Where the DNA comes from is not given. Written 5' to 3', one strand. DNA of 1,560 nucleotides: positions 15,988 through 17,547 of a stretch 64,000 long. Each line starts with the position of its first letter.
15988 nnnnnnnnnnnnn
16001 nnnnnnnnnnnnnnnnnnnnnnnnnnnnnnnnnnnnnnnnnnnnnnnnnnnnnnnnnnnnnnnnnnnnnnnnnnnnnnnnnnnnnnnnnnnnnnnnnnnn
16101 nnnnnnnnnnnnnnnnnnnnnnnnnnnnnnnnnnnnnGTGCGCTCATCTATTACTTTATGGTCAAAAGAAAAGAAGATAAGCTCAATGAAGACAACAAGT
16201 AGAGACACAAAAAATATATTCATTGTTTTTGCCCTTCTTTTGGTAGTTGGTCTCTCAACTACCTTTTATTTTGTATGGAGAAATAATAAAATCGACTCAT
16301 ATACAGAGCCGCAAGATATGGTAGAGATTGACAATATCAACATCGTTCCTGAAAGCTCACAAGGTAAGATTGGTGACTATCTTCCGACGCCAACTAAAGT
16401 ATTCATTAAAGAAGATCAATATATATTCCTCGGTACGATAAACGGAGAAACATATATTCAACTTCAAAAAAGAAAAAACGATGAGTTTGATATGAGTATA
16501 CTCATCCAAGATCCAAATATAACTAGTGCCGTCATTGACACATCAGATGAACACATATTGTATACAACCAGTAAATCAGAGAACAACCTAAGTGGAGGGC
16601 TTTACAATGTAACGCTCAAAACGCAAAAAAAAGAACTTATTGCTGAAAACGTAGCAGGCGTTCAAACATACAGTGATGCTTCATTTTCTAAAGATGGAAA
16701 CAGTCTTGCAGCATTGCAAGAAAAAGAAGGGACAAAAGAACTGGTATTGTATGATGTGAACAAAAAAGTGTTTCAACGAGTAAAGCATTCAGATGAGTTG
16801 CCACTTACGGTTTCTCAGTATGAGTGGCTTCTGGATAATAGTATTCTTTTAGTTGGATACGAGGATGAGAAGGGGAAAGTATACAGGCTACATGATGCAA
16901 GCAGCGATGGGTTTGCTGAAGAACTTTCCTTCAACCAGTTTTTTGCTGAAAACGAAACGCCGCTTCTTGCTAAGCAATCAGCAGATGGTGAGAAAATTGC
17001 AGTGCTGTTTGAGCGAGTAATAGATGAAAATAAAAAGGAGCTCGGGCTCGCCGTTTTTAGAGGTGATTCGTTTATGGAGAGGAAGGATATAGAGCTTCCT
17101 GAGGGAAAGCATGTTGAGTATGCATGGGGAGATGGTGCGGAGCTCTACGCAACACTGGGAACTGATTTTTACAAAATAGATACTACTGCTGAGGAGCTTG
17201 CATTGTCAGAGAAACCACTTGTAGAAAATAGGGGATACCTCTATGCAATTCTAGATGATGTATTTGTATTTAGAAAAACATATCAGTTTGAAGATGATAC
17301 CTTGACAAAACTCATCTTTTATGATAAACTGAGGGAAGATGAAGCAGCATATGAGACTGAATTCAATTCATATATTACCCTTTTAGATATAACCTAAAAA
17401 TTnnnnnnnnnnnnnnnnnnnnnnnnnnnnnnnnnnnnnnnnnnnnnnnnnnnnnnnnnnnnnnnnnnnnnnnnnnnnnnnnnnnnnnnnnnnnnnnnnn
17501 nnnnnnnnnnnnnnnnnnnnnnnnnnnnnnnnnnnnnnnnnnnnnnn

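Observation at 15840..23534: A 7.7-kb block of seven lineage-specific ORFs splits the universally conserved rpsL-rpsG | fusA-tuf (str) operon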

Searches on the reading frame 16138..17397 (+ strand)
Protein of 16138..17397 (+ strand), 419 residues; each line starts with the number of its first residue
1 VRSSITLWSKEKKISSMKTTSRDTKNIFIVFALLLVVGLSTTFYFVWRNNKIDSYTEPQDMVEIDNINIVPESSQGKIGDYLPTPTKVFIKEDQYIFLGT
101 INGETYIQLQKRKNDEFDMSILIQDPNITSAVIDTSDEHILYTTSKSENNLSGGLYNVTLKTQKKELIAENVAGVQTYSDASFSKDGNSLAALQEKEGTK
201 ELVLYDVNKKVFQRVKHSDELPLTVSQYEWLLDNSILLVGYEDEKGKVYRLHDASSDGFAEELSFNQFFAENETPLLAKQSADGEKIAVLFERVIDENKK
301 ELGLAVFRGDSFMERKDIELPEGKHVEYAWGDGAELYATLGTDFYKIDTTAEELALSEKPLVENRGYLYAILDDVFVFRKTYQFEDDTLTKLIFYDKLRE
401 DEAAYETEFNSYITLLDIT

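Call 6: search_protein_families(library=pfam, proteins=[window:16138-17397:+], max_evalue=1)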
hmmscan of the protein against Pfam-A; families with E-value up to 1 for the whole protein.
window:16138-17397:+ (419 aa): 3 families
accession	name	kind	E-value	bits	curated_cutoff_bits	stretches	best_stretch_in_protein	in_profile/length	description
PF25174.1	Beta-prop_THOC3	-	0.038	13.4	305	1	170-253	83-160/272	THOC3 beta-propeller domain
PF23414.1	Beta-prop_EML_2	-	0.054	13.3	90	1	161-245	67-147/266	Echinoderm microtubule-associated protein second beta-propeller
PF25171.1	Beta-prop_WDR36-Utp21_1st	-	0.089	12.6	80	0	5-238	48-252/266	WDR36/Utp21 first beta-propeller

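Call 37: search_protein_families(library=ncbifam, proteins=[window:16138-17397:+], max_evalue=0.1)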
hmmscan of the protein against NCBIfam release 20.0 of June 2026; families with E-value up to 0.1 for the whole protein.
window:16138-17397:+ (419 aa): 2 families
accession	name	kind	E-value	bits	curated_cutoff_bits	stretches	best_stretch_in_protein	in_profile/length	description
TIGR02800.1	propeller_TolB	equivalog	0.0011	18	343.15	1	140-218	205-277/418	Tol-Pal system beta propeller repeat protein TolB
NF033523.0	lasso_peptidase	equivalog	0.049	12.4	400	0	163-262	76-172/638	Atxe2 family lasso peptide isopeptidase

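Call 38: search_protein_families(library=phrogs, proteins=[window:16138-17397:+], max_evalue=0.01)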
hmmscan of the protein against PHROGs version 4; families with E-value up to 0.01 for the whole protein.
window:16138-17397:+ (419 aa): 0 families

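Call 39: search_protein_families(library=padloc, proteins=[window:16138-17397:+], max_evalue=0.01)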
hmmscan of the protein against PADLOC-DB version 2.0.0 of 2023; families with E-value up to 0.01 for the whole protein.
window:16138-17397:+ (419 aa): 0 families

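Call 40: find_homologous_proteins(query=window:16186-17397:+, max_evalue=0.001)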
Query window:16186-17397:+: 5658 candidates shared short words with the query, none scored E <= 0.001.

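Call 46: search_solved_structures(query=A2, max_evalue=10)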
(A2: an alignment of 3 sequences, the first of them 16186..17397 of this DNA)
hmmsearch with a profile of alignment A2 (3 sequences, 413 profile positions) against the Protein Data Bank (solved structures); distinct sequences matched with E-value up to 10: 45.
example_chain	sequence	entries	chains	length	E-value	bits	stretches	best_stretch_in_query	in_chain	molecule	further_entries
4cy3_A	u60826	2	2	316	0.0014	21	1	169-246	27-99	PROTEIN WILL DIE SLOWLY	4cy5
5t2a_7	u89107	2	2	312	0.0025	20.2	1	292-341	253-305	RACK1 | LACK1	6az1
8a3w_Sg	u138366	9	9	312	0.0034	19.8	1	293-341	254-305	Small ribosomal subunit protein RACK1 | Guanine nucleotide-binding protein subunit beta-like protein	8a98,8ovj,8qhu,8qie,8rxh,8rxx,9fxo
3mxx_A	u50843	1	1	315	0.023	17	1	169-249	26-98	WD repeat-containing protein 5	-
9eho_hh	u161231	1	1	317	0.087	15.1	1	149-248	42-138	Small ribosomal subunit protein RACK1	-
7znk_C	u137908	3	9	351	0.17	14.2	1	294-342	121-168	THO complex subunit 3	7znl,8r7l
1zbd_A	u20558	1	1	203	0.23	13.7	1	197-287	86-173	RABPHILIN-3A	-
4d6v_A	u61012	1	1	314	0.25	13.6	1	315-341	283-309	G PROTEIN BETA SUBUNIT GIB2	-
5fvm_C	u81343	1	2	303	0.25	13.6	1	180-256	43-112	TARGET OF RAPAMYCIN COMPLEX SUBUNIT LST8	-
7apk_C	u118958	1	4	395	0.25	13.6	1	294-342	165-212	THO complex subunit 3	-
4v7h_AR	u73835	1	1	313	0.45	12.8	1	295-341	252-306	RACK1 protein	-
6wdr_g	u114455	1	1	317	0.46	12.7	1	295-341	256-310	Guanine nucleotide-binding protein subunit beta-like protein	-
6i7o_O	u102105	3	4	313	0.46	12.7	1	295-341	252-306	Guanine nucleotide-binding protein subunit beta-like protein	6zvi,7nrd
4u3m_SR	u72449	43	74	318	0.46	12.7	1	295-341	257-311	Guanine nucleotide-binding protein subunit beta-like protein | RACK1 | Small ribosomal subunit protein RACK1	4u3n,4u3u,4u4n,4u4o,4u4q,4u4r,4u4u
3frx_A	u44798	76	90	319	0.47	12.7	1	295-341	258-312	Guanine nucleotide-binding protein subunit beta-like protein | 40S ribosomal protein RACK1 (RACK1) | Guanine nucleotide-binding protein subunit beta-like protei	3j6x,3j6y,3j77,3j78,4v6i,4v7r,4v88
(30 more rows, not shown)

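Call 51: search_protein_representatives(protein=window:16186-17397:+)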
Query: 403 residues. Proteins with E-value up to 0.001 (for the whole library): 8; up to 1e-10: 6; up to 1e-30: 0. The best 8 are listed.
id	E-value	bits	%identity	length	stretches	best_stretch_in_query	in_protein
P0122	3.9e-24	101.8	28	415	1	11-403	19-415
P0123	1.2e-21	93.7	26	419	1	8-403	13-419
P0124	4.0e-17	78.8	25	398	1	5-377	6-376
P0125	3.1e-13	65.9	26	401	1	11-380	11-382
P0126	9.2e-13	64.4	23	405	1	9-381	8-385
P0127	4.5e-12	62.1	24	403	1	10-402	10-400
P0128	1.4e-10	57.2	22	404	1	9-381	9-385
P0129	2.0e-04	37.0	28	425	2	92-203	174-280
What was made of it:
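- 16186..17397 (+): o419 (403 aa from the ATG): N-terminal membrane helix, disordered linker, then an extracytoplasmic beta-propeller. Only 7 full-length relatives exist among 1.84 billion representatives (call 51).
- Tried and rejected: The exhaustive search (call 51) solved this.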

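Call 57: find_encoding_contigs(protein=P0122, flank=10000, max_places=2)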
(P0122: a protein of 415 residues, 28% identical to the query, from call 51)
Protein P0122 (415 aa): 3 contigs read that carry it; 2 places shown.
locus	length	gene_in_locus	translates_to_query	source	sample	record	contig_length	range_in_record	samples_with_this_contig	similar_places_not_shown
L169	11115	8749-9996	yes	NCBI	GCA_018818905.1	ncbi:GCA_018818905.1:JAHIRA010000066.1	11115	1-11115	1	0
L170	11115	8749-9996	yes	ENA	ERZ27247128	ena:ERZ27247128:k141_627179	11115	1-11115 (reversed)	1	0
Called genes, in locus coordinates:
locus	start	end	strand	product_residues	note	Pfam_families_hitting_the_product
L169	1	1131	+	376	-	?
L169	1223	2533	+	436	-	PF13439:Glyco_transf_4, PF13579:Glyco_trans_4_4, PF20706:GT4-conflict (weak), PF00534:Glycos_transf_1, PF13692:Glyco_trans_1_4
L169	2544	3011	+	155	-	PF00334:NDK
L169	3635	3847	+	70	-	-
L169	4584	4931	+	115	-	PF05635:23S_rRNA_IVP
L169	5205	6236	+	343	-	PF00512:HisKA, PF02518:HATPase_c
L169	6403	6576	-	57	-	PF00830:Ribosomal_L28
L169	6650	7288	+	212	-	PF02163:Peptidase_M50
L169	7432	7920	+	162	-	PF00164:Ribosom_S12_S23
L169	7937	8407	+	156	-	PF00177:Ribosomal_S7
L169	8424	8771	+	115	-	PF13396:PLDc_N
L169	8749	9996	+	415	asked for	-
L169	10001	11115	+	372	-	?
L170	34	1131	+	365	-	-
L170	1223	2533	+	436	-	PF13439:Glyco_transf_4, PF13579:Glyco_trans_4_4, PF20706:GT4-conflict (weak), PF00534:Glycos_transf_1, PF13692:Glyco_trans_1_4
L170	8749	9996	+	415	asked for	-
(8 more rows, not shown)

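Call 58: find_encoding_contigs(protein=P0123, flank=10000, max_places=1)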
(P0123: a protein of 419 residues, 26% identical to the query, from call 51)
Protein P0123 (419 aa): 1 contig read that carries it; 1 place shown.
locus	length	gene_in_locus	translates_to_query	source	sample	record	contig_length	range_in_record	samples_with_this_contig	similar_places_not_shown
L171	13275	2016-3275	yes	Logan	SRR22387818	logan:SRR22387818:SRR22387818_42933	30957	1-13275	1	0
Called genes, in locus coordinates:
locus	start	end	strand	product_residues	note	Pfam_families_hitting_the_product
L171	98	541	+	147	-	PF00164:Ribosom_S12_S23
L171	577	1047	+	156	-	PF00177:Ribosomal_S7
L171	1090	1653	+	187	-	-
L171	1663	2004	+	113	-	PF13396:PLDc_N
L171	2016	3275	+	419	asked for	PF25174:Beta-prop_THOC3 (faint)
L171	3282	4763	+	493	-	-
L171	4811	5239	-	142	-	-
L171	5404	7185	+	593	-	-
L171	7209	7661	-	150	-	-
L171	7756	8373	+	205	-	-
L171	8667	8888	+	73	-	-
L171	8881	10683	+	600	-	PF01411:tRNA-synt_2c, PF07973:tRNA_SAD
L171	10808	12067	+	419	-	PF06723:MreB_Mbl (weak), PF00012:HSP70 (weak), PF11104:PilM_2 (weak), PF14450:FtsA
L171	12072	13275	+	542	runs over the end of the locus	-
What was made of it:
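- L171 repeats the window's seven-gene strand pattern: 113, 419, 493, -142, 593, -150, 205 aa (call 58). In L171 the block is not followed by fusA within the 5 kb available (call 58). In L171 the block stays with rpsG although fusA is not adjacent (call 58).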

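Call 59: find_encoding_contigs(protein=P0124, flank=10000, max_places=1)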
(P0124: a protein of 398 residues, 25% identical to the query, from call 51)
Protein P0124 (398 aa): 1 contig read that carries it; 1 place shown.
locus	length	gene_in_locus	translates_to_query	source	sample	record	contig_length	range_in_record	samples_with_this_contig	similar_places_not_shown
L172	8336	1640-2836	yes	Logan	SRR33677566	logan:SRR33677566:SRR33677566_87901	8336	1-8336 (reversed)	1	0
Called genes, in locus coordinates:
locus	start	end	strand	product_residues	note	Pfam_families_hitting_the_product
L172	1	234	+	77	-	?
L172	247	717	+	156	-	PF00177:Ribosomal_S7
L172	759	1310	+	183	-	PF08123:DOT1, PF13847:Methyltransf_31 (weak)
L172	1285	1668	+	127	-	PF13396:PLDc_N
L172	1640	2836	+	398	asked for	-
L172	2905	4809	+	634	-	-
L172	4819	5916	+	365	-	-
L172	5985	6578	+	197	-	-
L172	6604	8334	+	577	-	?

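Call 67: predict_structure(alignment_id=A3)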
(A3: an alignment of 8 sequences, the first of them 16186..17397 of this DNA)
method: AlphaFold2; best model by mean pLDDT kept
length: 403 residues; sequences in the alignment: 8
mean_pLDDT: 77.7   pTM: 0.74
mean pLDDT of the five models: 77.7, 76.1, 75.3, 74.1, 70.0
residues with pLDDT >= 90: 117; 70-90: 194; 50-70: 45; < 50: 47
segments of 3 or more residues with pLDDT < 50: 1-7, 32-71
pLDDT, mean of each block of 10 residues (from residue 1): 47 75 64 42 25 25 32 67 80 74 74 88 88 73 86 87 91 92 91 88 83 91 88 79 86 91 89 92 89 72 84 85 92 85 88 87 86 87 80 86 72
secondary structure, 60 per line:
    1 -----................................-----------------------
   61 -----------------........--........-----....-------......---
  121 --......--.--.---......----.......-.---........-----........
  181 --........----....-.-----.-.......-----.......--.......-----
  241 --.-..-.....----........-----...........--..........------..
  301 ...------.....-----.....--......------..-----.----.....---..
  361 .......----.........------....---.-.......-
elements in order: H6-37 E78-85 E88-95 E101-104 E112-117 E123-128 E138-143 E148-154 E160-167 E173-180 E183-190 E195-198 E208-214 E220-226 E229-235 H248-252 E257-264 E270-280 E283-292 E299-303 E310-314 E320-324 E327-332 E351-355 E359-367 E372-380 E387-390 E396-402
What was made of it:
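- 16186..17397 (+): AlphaFold2 with 8 sequences gave pLDDT 77.7 and pTM 0.74, with a helix at 6-37 and 28 strands at 78-402 (call 67).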

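Call 70: fold_search(model_id=the predicted structure, library=pdb)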
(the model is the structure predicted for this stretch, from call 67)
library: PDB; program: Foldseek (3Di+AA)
matches with E <= 10: 1349; with E <= 0.001: 683
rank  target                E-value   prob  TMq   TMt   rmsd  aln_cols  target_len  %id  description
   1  1c5k                  9.8e-10  1.00  0.43  0.43   7.5       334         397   11  THE STRUCTURE OF TOLB, AN ESSENTIAL COMPONENT OF THE TOL-DEPENDENT TRANSLOCATION SYSTEM AND ITS INTERACTIONS WITH THE TR (released 2000-12-06)
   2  7mx5_B                2.2e-09  1.00  0.40  0.41   7.0       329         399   13  Crystal structure of TolB from Acinetobacter baumannii (released 2021-05-26)
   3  2w8b_A                2.3e-09  1.00  0.45  0.45   6.8       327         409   12  Crystal structure of processed TolB in complex with Pal (released 2009-02-17)
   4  9a2l_MODEL_1_A        2.8e-09  1.00  0.41  0.39   6.7       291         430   14  Model of E. coli TolB by in-cell photo-crosslinking MS and deep learning (released 2023-02-24)
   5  7mx5_A                3.9e-09  1.00  0.39  0.39   8.4       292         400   15  Crystal structure of TolB from Acinetobacter baumannii (released 2021-05-26)
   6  4r40_C                4.3e-09  1.00  0.43  0.42   5.9       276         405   15  Crystal Structure of TolB/Pal complex from Yersinia pestis. (released 2014-09-03)
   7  6igr_D                5.2e-09  1.00  0.48  0.34   9.3       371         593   12  Crystal structure of S9 peptidase (S514A mutant in inactive state) from Deinococcus radiodurans R1 (released 2018-11-14)
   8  4jml_A                5.8e-09  1.00  0.44  0.44   6.1       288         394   14  Crystal structure of the TolB(P201C)-ColicinE9 TBE peptide(A33C) complex. (released 2013-07-17)
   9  3iax_A                5.8e-09  1.00  0.42  0.43   6.5       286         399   14  The crystal structure of the TolB box of Colicin A in complex with TolB reveals important differences in the recruitme (released 2009-10-13)
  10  2ivz_C                7.0e-09  1.00  0.43  0.44   6.0       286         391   14  Structure of TolB in complex with a peptide of the colicin E9 T- domain (released 2006-08-16)
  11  2w8b_B                8.1e-09  1.00  0.45  0.45   7.0       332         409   13  Crystal structure of processed TolB in complex with Pal (released 2009-02-17)
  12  4r40_A                8.9e-09  1.00  0.43  0.43   5.8       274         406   14  Crystal Structure of TolB/Pal complex from Yersinia pestis. (released 2014-09-03)
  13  2hqs_A                1.2e-08  1.00  0.40  0.39   8.2       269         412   14  Crystal structure of TolB/Pal complex (released 2007-04-03)
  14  2ivz_A                1.3e-08  1.00  0.44  0.45   6.0       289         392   14  Structure of TolB in complex with a peptide of the colicin E9 T- domain (released 2006-08-16)
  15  6igr_A                1.3e-08  1.00  0.48  0.33   9.4       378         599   12  Crystal structure of S9 peptidase (S514A mutant in inactive state) from Deinococcus radiodurans R1 (released 2018-11-14)
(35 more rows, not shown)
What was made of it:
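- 16186..17397 (+): The best Foldseek PDB hits are TolB (1c5k, E 1e-9, TM 0.43) and S9 peptidase propellers (call 70).
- On TolB / Tol-Pal system, for o419: The top Foldseek hits are TolB structures at E 1e-9 (calls 67, 70).
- Closest known: TolB, the beta-propeller protein of the Tol-Pal system. Same: The best structural matches of the o419 model are TolB structures (E 1e-9 to 1e-8, TM 0.40-0.45, call 70).
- Propeller fold (calls 67, 70).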

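Call 83: search_protein_families(library=pfam, proteins=[L171:1090-1653:+, L171:7756-8373:+, L172:4819-5916:+, L172:5985-6578:+, L171:3282-4763:+, L171:5404-7185:+, L172:2905-4809:+], max_evalue=0.01)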
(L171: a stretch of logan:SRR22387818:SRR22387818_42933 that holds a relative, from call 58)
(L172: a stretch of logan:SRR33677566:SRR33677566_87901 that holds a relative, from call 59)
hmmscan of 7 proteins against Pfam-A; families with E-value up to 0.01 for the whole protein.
L171:1090-1653:+ (187 aa): 0 families

L171:7756-8373:+ (205 aa): 0 families

L172:4819-5916:+ (365 aa): 0 families

L172:5985-6578:+ (197 aa): 0 families

L171:3282-4763:+ (493 aa): 0 families

L171:5404-7185:+ (593 aa): 0 families

L172:2905-4809:+ (634 aa): 0 families

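Call 97: find_encoding_contigs(protein=P0128, flank=10000, max_places=1)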
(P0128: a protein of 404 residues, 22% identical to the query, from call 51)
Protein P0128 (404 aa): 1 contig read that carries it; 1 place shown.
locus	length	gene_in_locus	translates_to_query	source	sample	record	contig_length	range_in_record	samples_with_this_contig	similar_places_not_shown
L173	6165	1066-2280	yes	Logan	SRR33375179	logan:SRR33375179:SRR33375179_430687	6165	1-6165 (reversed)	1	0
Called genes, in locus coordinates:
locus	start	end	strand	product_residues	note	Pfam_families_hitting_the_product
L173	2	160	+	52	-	?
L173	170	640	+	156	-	PF00177:Ribosomal_S7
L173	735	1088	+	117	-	PF13396:PLDc_N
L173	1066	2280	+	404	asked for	-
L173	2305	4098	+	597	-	-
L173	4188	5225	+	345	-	-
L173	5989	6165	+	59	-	?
